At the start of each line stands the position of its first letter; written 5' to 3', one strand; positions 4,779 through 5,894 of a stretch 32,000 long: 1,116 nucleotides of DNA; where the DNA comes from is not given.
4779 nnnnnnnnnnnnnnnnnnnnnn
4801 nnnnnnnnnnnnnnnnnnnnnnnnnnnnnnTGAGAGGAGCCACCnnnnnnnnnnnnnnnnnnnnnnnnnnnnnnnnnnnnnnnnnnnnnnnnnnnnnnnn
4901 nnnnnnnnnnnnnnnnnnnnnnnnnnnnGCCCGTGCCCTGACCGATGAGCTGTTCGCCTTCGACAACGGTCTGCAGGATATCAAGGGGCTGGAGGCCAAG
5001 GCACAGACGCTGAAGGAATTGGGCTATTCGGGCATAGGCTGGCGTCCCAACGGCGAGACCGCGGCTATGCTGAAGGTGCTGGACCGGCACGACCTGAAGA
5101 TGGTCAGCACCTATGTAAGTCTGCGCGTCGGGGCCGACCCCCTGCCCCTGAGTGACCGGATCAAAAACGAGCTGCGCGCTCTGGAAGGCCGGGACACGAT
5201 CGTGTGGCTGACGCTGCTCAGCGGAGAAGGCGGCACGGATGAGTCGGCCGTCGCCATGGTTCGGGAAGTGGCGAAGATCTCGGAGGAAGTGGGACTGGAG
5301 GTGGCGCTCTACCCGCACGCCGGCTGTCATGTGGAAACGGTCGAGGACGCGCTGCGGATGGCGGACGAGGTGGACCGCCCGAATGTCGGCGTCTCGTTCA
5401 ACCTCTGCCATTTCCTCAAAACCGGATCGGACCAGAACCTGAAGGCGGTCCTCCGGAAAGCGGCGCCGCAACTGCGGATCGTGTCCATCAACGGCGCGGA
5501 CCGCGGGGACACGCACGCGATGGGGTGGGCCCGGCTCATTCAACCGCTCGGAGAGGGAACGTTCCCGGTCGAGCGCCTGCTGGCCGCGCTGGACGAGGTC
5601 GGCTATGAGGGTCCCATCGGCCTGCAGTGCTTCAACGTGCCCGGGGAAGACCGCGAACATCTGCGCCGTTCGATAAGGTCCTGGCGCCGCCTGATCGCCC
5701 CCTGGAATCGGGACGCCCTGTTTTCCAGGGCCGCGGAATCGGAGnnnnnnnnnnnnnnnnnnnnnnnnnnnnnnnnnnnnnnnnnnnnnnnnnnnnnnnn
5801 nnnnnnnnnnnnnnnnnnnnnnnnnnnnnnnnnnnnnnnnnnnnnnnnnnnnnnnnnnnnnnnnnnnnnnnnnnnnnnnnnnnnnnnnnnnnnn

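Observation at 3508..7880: Tat-exported Gfo/Idh/MocA oxidoreductase next to a secreted TIM-barrel/HEAT/beta-sandwich fusion: candidate periplasmic oxidative glycoside-cleavage pair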

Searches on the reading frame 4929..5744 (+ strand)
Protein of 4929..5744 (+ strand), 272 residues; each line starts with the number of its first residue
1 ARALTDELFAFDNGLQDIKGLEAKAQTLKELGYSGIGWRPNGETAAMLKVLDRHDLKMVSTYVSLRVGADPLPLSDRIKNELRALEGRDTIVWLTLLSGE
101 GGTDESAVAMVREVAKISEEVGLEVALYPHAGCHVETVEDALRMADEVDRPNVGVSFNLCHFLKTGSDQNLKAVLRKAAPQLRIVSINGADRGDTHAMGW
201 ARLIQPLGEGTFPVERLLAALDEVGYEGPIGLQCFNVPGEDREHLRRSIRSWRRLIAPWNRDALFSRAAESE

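Call 43: predict_structure(alignment_id=A1)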
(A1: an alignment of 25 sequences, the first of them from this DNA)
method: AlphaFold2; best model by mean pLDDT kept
length: 272 residues; sequences in the alignment: 25
mean_pLDDT: 94.7   pTM: 0.91
mean pLDDT of the five models: 94.7, 94.4, 94.3, 94.1, 94.0
residues with pLDDT >= 90: 235; 70-90: 34; 50-70: 3; < 50: 0
segments of 3 or more residues with pLDDT < 50: none
pLDDT, mean of each block of 10 residues (from residue 1): 86 82 97 95 96 98 95 92 98 97 96 98 98 97 98 98 91 97 98 94 96 96 96 93 96 94 84 84
secondary structure, 60 per line:
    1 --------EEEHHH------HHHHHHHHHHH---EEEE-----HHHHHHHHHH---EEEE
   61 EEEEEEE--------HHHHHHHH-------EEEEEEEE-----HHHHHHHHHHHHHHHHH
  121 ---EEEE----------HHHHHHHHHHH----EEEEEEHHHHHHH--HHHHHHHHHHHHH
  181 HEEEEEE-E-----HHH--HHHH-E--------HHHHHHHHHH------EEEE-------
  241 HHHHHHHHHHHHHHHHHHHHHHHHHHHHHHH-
elements in order: E9-11 H21-31 E35-38 H44-53 E57-67 H76-83 E91-98 H104-120 E124-127 H138-148 E153-158 H159-165 H168-181 E182-187 H200-203 H214-223 E230-233 H241-271

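Call 47: fold_search(model_id=the predicted structure, library=pdb)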
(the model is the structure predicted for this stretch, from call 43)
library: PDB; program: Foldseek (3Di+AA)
matches with E <= 10: 1431; with E <= 0.001: 173
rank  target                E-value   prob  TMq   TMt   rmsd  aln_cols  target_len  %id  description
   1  1i60                  2.6e-12  1.00  0.72  0.71   4.3       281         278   19  Structural genomics, IOLI protein (released 2002-03-13)
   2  4q7i_A                2.2e-11  1.00  0.70  0.64   4.2       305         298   17  Crystal structure of engineered thermostable D-tagatose 3-epimerase PcDTE-Var8 (released 2014-10-22)
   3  4pgl_B                2.9e-11  1.00  0.70  0.66   4.3       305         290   17  Crystal structure of engineered D-tagatose 3-epimerase PcDTE-ILS6 (released 2014-10-22)
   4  4q7i_B                3.4e-11  1.00  0.70  0.66   4.2       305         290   17  Crystal structure of engineered thermostable D-tagatose 3-epimerase PcDTE-Var8 (released 2014-10-22)
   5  4ytr_B                4.7e-11  1.00  0.69  0.64   4.6       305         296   18  Crystal structure of D-tagatose 3-epimerase C66S from Pseudomonas cichorii in complex with 1-deoxy L-tagatose (released 2016-03-23)
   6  4pgl_A                5.6e-11  1.00  0.69  0.63   4.5       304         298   17  Crystal structure of engineered D-tagatose 3-epimerase PcDTE-ILS6 (released 2014-10-22)
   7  4pfh_A                7.3e-11  1.00  0.70  0.64   4.4       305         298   17  Crystal structure of engineered D-tagatose 3-epimerase PcDTE-IDF8 (released 2014-10-22)
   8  4xsl_D                7.3e-11  1.00  0.68  0.64   4.6       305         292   17  Crystal strcutre of D-tagatose 3-epimerase C66S from Pseudomonas cichorii in complex with glycerol (released 2016-01-27)
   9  4pfh_B                8.7e-11  1.00  0.69  0.65   4.5       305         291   17  Crystal structure of engineered D-tagatose 3-epimerase PcDTE-IDF8 (released 2014-10-22)
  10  2ou4_B                8.7e-11  1.00  0.67  0.63   5.0       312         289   17  Crystal structure of D-tagatose 3-epimerase from Pseudomonas cichorii (released 2007-12-25)
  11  8yec_E                1.1e-10  1.00  0.73  0.68   4.2       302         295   18  Crystal structure of L-ribulose 3-epimerase in complex with D-allulose (released 2025-02-12)
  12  8yeb_I                1.6e-10  1.00  0.71  0.68   4.1       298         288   18  Crystal structure of L-ribulose 3-epimerase from Arthrobacter globiformis M30 (released 2025-02-12)
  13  5zfs_A                1.8e-10  1.00  0.69  0.65   5.3       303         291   18  Crystal structure of Arthrobacter globiformis M30 sugar epimerase which can produce D-allulose from D-fructose (released 2018-10-24)
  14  2ou4_A                1.9e-10  1.00  0.69  0.66   4.6       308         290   17  Crystal structure of D-tagatose 3-epimerase from Pseudomonas cichorii (released 2007-12-25)
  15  4xsl_C                2.1e-10  1.00  0.71  0.66   4.1       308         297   17  Crystal strcutre of D-tagatose 3-epimerase C66S from Pseudomonas cichorii in complex with glycerol (released 2016-01-27)
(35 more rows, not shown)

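Call 48: search_solved_structures(query=A1, max_evalue=10, show_alignments=5)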
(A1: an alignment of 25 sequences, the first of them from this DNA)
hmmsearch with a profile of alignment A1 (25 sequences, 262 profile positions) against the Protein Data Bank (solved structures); distinct sequences matched with E-value up to 10: 36.
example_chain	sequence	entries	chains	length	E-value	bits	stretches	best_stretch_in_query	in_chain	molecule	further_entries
1i60_A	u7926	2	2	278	1e-09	41.4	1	39-226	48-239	IOLI PROTEIN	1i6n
5tnv_A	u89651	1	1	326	3.1e-07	33.3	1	35-236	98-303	AP endonuclease, family protein 2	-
8yeb_A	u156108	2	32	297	2.1e-06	30.5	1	96-257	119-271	Ketose 3-epimerase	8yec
5zfs_A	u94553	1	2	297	2.4e-06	30.4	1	96-257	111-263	D-allulose-3-epimerase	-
2zvr_A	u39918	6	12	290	5.3e-06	29.2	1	82-243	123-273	Uncharacterized protein TM_0416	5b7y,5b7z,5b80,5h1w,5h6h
7cj4_A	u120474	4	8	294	1.2e-05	28.1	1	70-256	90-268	Epimerase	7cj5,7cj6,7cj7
7cj8_A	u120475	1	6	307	1.3e-05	27.9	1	69-256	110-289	Epimerase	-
7cj9_A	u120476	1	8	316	1.4e-05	27.8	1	70-256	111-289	Epimerase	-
5hmq_A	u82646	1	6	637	2.4e-05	27.1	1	74-236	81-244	4-hydroxyphenylpyruvate dioxygenase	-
3wqo_A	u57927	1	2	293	0.00011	25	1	111-240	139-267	Uncharacterized protein MJ1311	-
2g0w_A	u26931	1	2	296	0.00062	22.5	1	18-174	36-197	Lmo2234 protein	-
8xix_A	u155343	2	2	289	0.00079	22.1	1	104-215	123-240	D-tagatose 3-epimerase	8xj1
8xiv_A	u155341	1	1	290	0.0008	22.1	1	104-215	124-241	D-tagatose 3-epimerase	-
3tva_A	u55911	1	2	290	0.0052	19.4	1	108-232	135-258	Xylose isomerase domain protein TIM barrel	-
9zmu_A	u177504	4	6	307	0.0057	19.3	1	21-147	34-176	Iole protein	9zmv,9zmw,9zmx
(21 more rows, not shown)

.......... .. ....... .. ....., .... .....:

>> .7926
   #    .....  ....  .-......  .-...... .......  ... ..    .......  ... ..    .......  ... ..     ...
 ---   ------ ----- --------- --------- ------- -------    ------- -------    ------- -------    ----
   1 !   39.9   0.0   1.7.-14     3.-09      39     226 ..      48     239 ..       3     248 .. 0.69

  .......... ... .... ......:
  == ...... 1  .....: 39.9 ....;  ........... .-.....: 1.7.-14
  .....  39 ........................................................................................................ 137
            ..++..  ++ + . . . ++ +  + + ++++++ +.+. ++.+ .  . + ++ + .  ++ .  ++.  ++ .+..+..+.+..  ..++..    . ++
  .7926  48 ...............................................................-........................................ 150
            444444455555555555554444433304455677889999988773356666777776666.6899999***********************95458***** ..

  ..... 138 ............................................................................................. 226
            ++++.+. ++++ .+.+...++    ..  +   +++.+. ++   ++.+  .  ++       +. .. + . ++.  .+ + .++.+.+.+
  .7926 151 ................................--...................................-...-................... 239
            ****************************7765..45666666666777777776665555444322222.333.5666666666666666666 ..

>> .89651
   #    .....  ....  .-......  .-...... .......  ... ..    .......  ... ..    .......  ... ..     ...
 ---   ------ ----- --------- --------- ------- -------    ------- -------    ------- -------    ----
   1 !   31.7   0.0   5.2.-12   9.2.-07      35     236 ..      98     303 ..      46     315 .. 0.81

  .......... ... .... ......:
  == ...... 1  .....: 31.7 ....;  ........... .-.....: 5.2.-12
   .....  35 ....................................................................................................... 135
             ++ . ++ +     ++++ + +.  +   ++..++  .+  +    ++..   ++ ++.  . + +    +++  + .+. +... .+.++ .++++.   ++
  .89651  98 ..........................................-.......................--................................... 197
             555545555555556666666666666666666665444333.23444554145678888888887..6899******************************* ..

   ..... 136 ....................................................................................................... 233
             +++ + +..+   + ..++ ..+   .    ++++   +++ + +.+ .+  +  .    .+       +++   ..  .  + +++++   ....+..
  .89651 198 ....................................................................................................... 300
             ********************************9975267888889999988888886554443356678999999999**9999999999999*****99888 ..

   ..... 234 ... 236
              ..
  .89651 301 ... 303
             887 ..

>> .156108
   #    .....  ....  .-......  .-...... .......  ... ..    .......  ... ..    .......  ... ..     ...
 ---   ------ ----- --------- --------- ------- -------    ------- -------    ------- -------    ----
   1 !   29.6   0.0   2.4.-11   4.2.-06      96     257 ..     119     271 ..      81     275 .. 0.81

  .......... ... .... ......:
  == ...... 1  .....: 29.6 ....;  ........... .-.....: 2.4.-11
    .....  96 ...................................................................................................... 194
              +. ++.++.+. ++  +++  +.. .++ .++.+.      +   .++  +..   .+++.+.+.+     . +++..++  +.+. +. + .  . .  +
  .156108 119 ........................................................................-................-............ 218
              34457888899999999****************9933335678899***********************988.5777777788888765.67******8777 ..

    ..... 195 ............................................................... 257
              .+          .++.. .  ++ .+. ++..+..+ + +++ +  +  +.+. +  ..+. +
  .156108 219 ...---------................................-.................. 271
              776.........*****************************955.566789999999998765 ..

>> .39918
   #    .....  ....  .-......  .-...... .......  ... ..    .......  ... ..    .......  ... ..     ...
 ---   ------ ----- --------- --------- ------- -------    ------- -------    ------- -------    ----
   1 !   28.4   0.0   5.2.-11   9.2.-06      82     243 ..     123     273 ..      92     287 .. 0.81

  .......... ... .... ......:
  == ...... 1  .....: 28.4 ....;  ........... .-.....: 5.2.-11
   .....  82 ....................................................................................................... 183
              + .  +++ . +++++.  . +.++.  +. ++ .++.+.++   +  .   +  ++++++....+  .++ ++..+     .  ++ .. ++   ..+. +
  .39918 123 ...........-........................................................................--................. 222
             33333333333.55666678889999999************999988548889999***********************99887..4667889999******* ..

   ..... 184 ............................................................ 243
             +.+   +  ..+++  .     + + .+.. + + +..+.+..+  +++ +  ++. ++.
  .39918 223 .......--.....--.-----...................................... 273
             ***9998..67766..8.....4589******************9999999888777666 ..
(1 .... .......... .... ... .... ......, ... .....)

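Call 54: find_related_loci(query=A1, collection=genome_contigs, flank=8000)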
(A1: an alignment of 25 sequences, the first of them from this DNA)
Query A1 (272 aa) in genome_contigs; peptide patterns used: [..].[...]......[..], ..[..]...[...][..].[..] (x = any residue, [..] = any of these).
600 stretches matched a pattern (row limit reached: there are more); 583 encode a relative of the query (tblastn E <= 1e-3); the best 80 are kept; 80 distinct loci.
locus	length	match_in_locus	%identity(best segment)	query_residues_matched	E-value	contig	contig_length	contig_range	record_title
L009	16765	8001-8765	49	8-263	2e-78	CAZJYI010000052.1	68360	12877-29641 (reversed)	MAG TPA_asm: uncultured Victivallales bacterium isolate binchicken_co97_160 genome assembly, contig: NODE_1486_length_68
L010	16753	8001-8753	50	8-257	1e-75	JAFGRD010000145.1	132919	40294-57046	MAG: Pirellulales bacterium isolate Zod_Metabat.813 k87_12882621, whole genome shotgun sequence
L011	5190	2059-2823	47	6-256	8e-75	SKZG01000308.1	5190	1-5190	MAG: Planctomycetales bacterium isolate CSSed162cmB_317 CSSed16-2cmB-83092, whole genome shotgun sequence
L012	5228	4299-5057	48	4-256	7e-75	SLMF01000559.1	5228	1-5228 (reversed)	MAG: Planctomycetaceae bacterium isolate CSSed165cm_346 CSSed16-5cm-80677, whole genome shotgun sequence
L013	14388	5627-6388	49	6-255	4e-72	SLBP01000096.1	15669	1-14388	MAG: Planctomycetales bacterium isolate CSSed162cmB_456R1 CSSed16-2cmB-10297, whole genome shotgun sequence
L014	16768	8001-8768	48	4-255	1e-71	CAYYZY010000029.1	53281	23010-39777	MAG TPA_asm: uncultured Planctomycetaceae bacterium isolate binchicken_co17_8 genome assembly, contig: NODE_1905_length_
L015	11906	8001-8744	47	7-257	3e-71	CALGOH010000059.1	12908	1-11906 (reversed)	MAG TPA_asm: uncultured Verrucomicrobiae bacterium isolate SRR7515930_bin.103_CONCOCT_v1.1_MAG genome assembly, contig:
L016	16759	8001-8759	47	6-255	2e-69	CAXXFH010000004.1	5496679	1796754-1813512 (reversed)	MAG: Thermoguttaceae bacterium isolate 312aca04-849c-440b-8203-9b7a9de13541 genome assembly, contig: contig_4, whole gen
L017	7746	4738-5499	49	8-257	2e-68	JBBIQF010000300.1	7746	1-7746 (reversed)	MAG: Planctomycetaceae bacterium isolate RSF170216_bin_32 NODE_9036_length_7746_cov_4.149395, whole genome shotgun seque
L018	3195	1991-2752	49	8-257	1e-68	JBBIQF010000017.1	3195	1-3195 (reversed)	MAG: Planctomycetaceae bacterium isolate RSF170216_bin_32 NODE_10981_length_3195_cov_1.900955, whole genome shotgun sequ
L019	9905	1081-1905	44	2-269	8e-66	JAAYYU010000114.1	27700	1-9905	MAG: Candidatus Anammoximicrobium sp. isolate AS06rmzACSIP_251 154479_AS06, whole genome shotgun sequence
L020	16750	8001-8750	46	6-260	4e-65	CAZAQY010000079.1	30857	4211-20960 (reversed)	MAG TPA_asm: uncultured Pirellulaceae bacterium isolate binchicken_co273_199 genome assembly, contig: NODE_1671_length_3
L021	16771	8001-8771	47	5-257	2e-65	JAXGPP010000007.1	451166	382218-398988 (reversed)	MAG: Thermoguttaceae bacterium isolate AnMBR.bin305 bin305_7, whole genome shotgun sequence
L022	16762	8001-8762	44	5-255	2e-65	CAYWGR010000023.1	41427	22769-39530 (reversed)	MAG TPA_asm: uncultured Planctomycetaceae bacterium isolate binchicken_co66_277 genome assembly, contig: NODE_1636_lengt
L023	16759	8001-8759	46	4-253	6e-65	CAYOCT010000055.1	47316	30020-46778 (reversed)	MAG TPA_asm: uncultured Nitrospiraceae bacterium isolate binchicken_co16_39 genome assembly, contig: NODE_1258_length_47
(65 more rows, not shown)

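Call 60: search_protein_families(library=ncbifam, proteins=[window:4929-5744:+], max_evalue=10)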
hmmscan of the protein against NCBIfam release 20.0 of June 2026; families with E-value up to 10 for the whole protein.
window:4929-5744:+ (272 aa): 9 families
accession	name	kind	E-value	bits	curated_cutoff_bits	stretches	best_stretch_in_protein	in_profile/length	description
TIGR04379.1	myo_inos_iolE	equivalog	3.4e-06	26.8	290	2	108-177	132-199/290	myo-inosose-2 dehydratase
NF051856.1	PsicseEpim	equivalog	4.1e-06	26.8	300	1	105-269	127-277/287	D-psicose 3-epimerase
NF042435.1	DhshikDhtase_QuiC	equivalog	6.2e-06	25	1200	1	111-236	117-242/635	3-dehydroshikimate dehydratase QuiC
TIGR03234.1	OH-pyruv-isom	equivalog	2e-05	24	353.45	1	130-233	149-239/254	hydroxypyruvate isomerase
NF007441.0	PRK09989.1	equivalog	0.0027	17.5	412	1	139-233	159-240/258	HPr family phosphocarrier protein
NF007360.0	PRK09856.1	equivalog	0.0037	16.8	305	1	110-255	130-270/276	fructoselysine 3-epimerase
NF041099.2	keto_glucon_epim_IolO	equivalog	0.0067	15.8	300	1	134-255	160-267/269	5-keto-L-gluconate epimerase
NF043033.1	OxoTetrIsom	equivalog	0.008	16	325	1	132-231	148-234/251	2-oxo-tetronate isomerase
NF041277.1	coba_remo_CbiR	equivalog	0.021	14.4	105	1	119-237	127-237/249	cobamide remodeling phosphodiesterase CbiR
